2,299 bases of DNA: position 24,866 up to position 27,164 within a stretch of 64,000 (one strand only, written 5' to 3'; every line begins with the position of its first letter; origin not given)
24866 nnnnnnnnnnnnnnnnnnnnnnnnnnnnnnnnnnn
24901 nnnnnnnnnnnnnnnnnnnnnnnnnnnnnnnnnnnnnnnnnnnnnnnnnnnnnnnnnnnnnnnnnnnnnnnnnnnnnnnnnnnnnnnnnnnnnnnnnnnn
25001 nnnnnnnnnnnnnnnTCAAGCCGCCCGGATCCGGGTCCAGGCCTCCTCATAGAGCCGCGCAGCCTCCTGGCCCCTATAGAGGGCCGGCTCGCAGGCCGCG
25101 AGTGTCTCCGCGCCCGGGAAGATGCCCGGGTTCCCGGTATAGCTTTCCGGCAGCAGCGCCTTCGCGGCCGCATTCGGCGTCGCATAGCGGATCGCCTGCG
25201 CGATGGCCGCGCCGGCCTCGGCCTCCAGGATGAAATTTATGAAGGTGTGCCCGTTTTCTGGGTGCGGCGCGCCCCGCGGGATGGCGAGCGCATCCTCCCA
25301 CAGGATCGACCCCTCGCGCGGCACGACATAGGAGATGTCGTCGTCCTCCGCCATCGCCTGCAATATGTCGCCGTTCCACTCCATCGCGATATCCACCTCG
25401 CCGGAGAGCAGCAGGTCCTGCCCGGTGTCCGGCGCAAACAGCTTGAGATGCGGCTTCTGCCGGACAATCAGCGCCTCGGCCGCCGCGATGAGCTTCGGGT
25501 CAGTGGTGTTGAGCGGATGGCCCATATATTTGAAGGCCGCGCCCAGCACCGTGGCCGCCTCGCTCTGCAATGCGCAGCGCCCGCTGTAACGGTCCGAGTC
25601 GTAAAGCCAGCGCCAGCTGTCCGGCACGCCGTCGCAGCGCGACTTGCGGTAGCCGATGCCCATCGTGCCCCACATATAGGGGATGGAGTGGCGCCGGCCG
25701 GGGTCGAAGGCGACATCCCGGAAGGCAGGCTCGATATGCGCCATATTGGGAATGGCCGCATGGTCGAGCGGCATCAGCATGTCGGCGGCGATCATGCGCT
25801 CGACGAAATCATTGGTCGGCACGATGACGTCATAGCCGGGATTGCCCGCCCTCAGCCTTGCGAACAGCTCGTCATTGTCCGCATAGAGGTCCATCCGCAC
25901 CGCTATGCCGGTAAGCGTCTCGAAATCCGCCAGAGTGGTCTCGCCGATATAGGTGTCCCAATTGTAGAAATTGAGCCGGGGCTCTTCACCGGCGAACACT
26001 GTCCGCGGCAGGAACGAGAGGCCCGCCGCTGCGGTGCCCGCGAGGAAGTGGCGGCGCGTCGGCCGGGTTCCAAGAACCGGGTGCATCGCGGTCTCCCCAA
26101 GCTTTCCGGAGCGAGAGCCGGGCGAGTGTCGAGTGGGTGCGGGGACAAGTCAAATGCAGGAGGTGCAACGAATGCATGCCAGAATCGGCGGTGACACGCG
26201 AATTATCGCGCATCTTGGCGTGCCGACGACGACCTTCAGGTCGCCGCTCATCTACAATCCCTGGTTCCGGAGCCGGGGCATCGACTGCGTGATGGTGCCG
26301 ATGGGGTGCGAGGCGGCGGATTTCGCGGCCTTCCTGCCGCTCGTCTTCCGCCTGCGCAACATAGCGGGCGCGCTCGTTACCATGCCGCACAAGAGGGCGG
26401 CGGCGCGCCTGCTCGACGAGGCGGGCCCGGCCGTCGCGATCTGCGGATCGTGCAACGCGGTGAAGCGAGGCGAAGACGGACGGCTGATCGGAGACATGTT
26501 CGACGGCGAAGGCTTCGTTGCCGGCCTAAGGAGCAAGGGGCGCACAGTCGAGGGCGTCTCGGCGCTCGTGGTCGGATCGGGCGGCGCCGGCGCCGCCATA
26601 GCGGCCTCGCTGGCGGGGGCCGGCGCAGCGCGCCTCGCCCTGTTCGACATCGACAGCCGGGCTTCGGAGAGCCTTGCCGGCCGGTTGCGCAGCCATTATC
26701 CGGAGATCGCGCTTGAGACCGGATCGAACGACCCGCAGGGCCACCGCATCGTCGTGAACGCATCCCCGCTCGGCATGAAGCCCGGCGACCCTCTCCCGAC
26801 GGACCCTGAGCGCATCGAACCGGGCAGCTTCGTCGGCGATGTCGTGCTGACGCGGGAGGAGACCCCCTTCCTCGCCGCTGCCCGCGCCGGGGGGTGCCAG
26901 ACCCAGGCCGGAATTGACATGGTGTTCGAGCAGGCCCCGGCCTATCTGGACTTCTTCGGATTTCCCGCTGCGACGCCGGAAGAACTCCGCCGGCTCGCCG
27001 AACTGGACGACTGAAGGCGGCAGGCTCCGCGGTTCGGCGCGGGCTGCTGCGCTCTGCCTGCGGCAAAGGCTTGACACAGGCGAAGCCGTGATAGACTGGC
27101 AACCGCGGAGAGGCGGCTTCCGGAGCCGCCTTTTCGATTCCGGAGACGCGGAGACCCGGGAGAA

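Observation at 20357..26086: Long operon coupling a polyamine/opine-type ABC importer to an isochorismatase-family hydrolase, an EamA exporter and a VanX-like D-Ala-D-Ala dipeptidase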

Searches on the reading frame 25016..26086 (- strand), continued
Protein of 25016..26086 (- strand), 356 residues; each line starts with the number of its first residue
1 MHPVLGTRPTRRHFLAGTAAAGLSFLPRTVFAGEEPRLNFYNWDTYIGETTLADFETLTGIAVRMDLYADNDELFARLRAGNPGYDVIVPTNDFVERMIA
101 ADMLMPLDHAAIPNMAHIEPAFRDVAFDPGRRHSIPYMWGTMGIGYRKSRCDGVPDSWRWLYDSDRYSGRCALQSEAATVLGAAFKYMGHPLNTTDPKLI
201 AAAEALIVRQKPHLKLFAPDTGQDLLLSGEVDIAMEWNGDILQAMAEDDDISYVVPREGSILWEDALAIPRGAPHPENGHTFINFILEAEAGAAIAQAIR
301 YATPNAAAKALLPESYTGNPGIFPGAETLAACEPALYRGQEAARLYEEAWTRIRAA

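Call 70: search_protein_families(library=pfam, proteins=[L090:8130-8951:+, L090:7091-8053:+, L094:13954-14970:+, L094:12988-13941:+, L094:6921-8318:+, L089:4375-5829:+], max_evalue=0.001)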
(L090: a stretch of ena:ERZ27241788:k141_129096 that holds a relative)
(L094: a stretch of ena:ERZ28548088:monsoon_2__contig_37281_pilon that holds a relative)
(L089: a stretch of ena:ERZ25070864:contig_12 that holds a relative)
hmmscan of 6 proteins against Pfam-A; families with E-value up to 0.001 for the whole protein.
L090:8130-8951:+ (273 aa): 0 families

L090:7091-8053:+ (320 aa): 2 families
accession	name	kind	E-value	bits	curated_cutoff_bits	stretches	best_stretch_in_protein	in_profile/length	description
PF00857.26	Isochorismatase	-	9.5e-46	156.5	27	1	123-306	1-174/175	Isochorismatase domain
PF07876.18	Dabb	-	1.2e-22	80.8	25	1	2-95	1-95/96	Stress responsive A/B Barrel Domain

L094:13954-14970:+ (338 aa): 1 family
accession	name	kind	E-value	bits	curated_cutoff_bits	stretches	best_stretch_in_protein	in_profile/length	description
PF04371.20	PAD_porph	-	3.8e-109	365.3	25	1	4-330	1-321/321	Porphyromonas-type peptidyl-arginine deiminase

L094:12988-13941:+ (317 aa): 4 families
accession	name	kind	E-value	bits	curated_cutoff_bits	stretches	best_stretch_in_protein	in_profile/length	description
PF12146.15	Hydrolase_4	-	3e-39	135.2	27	1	40-295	3-239/239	Serine aminopeptidase, S33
PF00561.26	Abhydrolase_1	-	2.8e-15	57.1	25.8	1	44-290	3-240/245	alpha/beta hydrolase fold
PF12697.13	Abhydrolase_6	-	4.9e-14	54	26.3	1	44-297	1-214/217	Alpha/beta hydrolase family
PF00756.26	Esterase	-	0.00018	21.8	22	1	118-157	116-153/251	Putative esterase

L094:6921-8318:+ (465 aa): 1 family
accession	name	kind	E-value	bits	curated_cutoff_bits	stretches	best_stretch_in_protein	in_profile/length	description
PF00202.27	Aminotran_3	-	7.2e-96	321.8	30.5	1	43-455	11-402/403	Aminotransferase class-III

L089:4375-5829:+ (484 aa): 3 families
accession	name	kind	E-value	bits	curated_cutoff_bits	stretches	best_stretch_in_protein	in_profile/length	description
PF00884.28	Sulfatase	-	1.7e-42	146.2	25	1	4-343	1-300/301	Sulfatase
PF16347.10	SGSH_C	-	8e-20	72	29.3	1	293-436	1-150/154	N-sulphoglucosamine sulphohydrolase, C-terminal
PF01663.27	Phosphodiest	-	1.5e-07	31.8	23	0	260-289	191-220/342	Type I phosphodiesterase / nucleotide pyrophosphatase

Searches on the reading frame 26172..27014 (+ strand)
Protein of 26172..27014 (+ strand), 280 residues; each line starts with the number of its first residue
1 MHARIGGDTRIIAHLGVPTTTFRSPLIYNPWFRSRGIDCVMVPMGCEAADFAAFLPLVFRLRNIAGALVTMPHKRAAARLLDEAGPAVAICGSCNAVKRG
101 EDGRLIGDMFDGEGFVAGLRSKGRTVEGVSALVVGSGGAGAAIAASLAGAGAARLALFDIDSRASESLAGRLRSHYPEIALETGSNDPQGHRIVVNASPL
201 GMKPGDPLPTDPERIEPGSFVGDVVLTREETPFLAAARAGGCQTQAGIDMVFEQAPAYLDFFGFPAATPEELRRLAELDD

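Call 3: search_protein_families(library=pfam, proteins=[window:26172-27014:+])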
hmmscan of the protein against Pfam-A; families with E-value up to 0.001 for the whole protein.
window:26172-27014:+ (280 aa): 2 families
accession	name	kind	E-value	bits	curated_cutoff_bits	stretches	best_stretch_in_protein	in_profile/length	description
PF08501.16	Shikimate_dh_N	-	1.5e-12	48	27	1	16-97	3-83/83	Shikimate dehydrogenase substrate binding domain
PF00899.27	ThiF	-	9.6e-05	22.1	28.1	1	129-162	21-54/238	ThiF family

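Call 4: search_protein_families(library=ncbifam, proteins=[window:26172-27014:+])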
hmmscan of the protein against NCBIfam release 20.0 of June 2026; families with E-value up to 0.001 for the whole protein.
window:26172-27014:+ (280 aa): 19 families
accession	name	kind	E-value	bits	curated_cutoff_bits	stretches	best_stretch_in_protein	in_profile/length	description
TIGR00507.1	aroE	equivalog_domain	9.8e-39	133.1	200.2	1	11-256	2-245/270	shikimate dehydrogenase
NF001319.0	PRK00258.3-3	equivalog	1.3e-38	132.6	252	1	9-276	6-270/279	shikimate dehydrogenase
NF009200.0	PRK12548.1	subfamily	2.1e-37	129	432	1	1-261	1-273/289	shikimate dehydrogenase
NF001312.0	PRK00258.1-4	equivalog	8.4e-37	127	295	1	14-274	14-276/285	shikimate dehydrogenase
NF009201.0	PRK12549.1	subfamily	1.4e-33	116.3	235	1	62-264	64-268/286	shikimate dehydrogenase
NF001313.0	PRK00258.2-1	equivalog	1.5e-29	103.5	431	2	1-161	1-159/290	shikimate dehydrogenase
NF001314.0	PRK00258.2-2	equivalog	3.9e-29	101.6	248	1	4-262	2-269/290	shikimate dehydrogenase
NF001310.0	PRK00258.1-2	equivalog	2.3e-28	99.2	221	1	15-256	8-252/279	shikimate dehydrogenase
NF001315.0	PRK00258.2-4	equivalog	2.4e-24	86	413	1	4-257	2-260/284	shikimate dehydrogenase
NF001322.0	PRK00258.3-6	equivalog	1e-22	80.8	285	1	11-260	7-247/272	shikimate dehydrogenase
NF010631.0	PRK14027.1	equivalog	1.4e-20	73.8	515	1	64-258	63-262/283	quinate/shikimate dehydrogenase (NAD+)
NF006802.0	PRK09310.1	equivalog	2.4e-20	72.8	598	1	4-260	210-451/477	bifunctional 3-dehydroquinate dehydratase/shikimate dehydrogenase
NF001316.0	PRK00258.2-5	equivalog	3.2e-20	72.5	247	1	13-258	5-239/263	shikimate dehydrogenase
NF001311.0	PRK00258.1-3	equivalog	5.5e-18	65.1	235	1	15-263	11-256/279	shikimate dehydrogenase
NF009202.0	PRK12550.1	equivalog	2.8e-17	62.9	306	1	60-256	56-247/272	shikimate 5-dehydrogenase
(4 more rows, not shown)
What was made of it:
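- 26172..27014 (+): AroE-like (shikimate dehydrogenase family) NAD(P) dehydrogenase, divergent from the SBP; part of the inserted block. Shikimate_dh_N 1.5e-12; aroE models 133 bits against a cut-off of 200 (calls 3, 4).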

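Call 63: search_solved_structures(query=window:26172-27014:+, max_evalue=1e-8, show_alignments=1)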
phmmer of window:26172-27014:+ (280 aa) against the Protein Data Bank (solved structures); distinct sequences matched with E-value up to 1e-8: 25.
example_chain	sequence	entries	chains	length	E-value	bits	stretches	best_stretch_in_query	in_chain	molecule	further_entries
4k28_A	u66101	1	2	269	1.3e-41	146.3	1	5-263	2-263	Shikimate dehydrogenase family protein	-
2egg_A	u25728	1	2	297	3.9e-25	92.3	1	10-258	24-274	Shikimate 5-dehydrogenase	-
3tnl_A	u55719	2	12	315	6.5e-23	85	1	3-256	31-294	Shikimate dehydrogenase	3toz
7cok_A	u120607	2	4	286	1.2e-20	77.6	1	62-255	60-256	5-ketofructose reductase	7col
2gpt_A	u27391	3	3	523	2.6e-20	76.5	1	3-271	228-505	3-dehydroquinate dehydratase/ shikimate 5-dehydrogenase | Bifunctional 3-dehydroquinate dehydratase/shikimate dehydrogenase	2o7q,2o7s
1nvt_A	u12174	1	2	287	4.3e-20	75.7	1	4-258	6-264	Shikimate 5'-dehydrogenase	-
1nyt_A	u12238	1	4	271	6.4e-20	75.2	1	14-264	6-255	Shikimate 5-dehydrogenase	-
6bmb_A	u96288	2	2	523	2.5e-19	73.2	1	3-271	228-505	Bifunctional 3-dehydroquinate dehydratase/shikimate dehydrogenase, chloroplastic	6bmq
3jyo_A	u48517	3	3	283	2.8e-18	69.8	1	64-263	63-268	Quinate/shikimate dehydrogenase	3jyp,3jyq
2nlo_A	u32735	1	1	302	3.5e-18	69.5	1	64-263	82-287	Shikimate dehydrogenase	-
3o8q_A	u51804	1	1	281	7.3e-18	68.4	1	14-275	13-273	Shikimate 5-dehydrogenase I alpha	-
3o8q_B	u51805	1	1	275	7.8e-18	68.3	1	15-275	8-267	Shikimate 5-dehydrogenase I alpha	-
3pgj_A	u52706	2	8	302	9.3e-18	68.1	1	15-275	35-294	Shikimate dehydrogenase | Shikimate 5-dehydrogenase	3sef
1npd_A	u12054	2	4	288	5.2e-17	65.6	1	18-255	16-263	HYPOTHETICAL SHIKIMATE 5-DEHYDROGENASE-LIKE PROTEIN YDIB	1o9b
1vi2_A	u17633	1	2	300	5.6e-17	65.5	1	16-255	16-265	Shikimate 5-dehydrogenase 2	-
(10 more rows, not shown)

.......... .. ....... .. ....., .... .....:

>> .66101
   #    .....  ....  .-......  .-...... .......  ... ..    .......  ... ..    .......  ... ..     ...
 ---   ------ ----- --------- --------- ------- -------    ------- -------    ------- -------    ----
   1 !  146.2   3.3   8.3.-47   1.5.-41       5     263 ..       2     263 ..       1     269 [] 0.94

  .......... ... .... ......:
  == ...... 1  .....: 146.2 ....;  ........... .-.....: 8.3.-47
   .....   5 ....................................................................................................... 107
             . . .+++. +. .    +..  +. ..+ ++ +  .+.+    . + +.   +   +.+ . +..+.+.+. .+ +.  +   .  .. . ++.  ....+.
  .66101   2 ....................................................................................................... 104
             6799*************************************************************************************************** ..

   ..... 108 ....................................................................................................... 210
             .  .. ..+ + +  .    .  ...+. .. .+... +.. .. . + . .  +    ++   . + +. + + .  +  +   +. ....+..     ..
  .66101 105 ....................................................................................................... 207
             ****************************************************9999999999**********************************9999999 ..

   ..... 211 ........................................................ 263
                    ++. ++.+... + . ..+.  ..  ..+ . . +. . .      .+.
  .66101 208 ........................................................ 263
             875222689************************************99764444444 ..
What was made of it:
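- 26172..27014 (+): Best PDB hit 4k28 'shikimate dehydrogenase family protein' at 1e-41 (call 63).
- On AroE shikimate dehydrogenase: The best structural relative by sequence is the uncharacterised 'SDH family protein' 4k28 (calls 4, 63).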
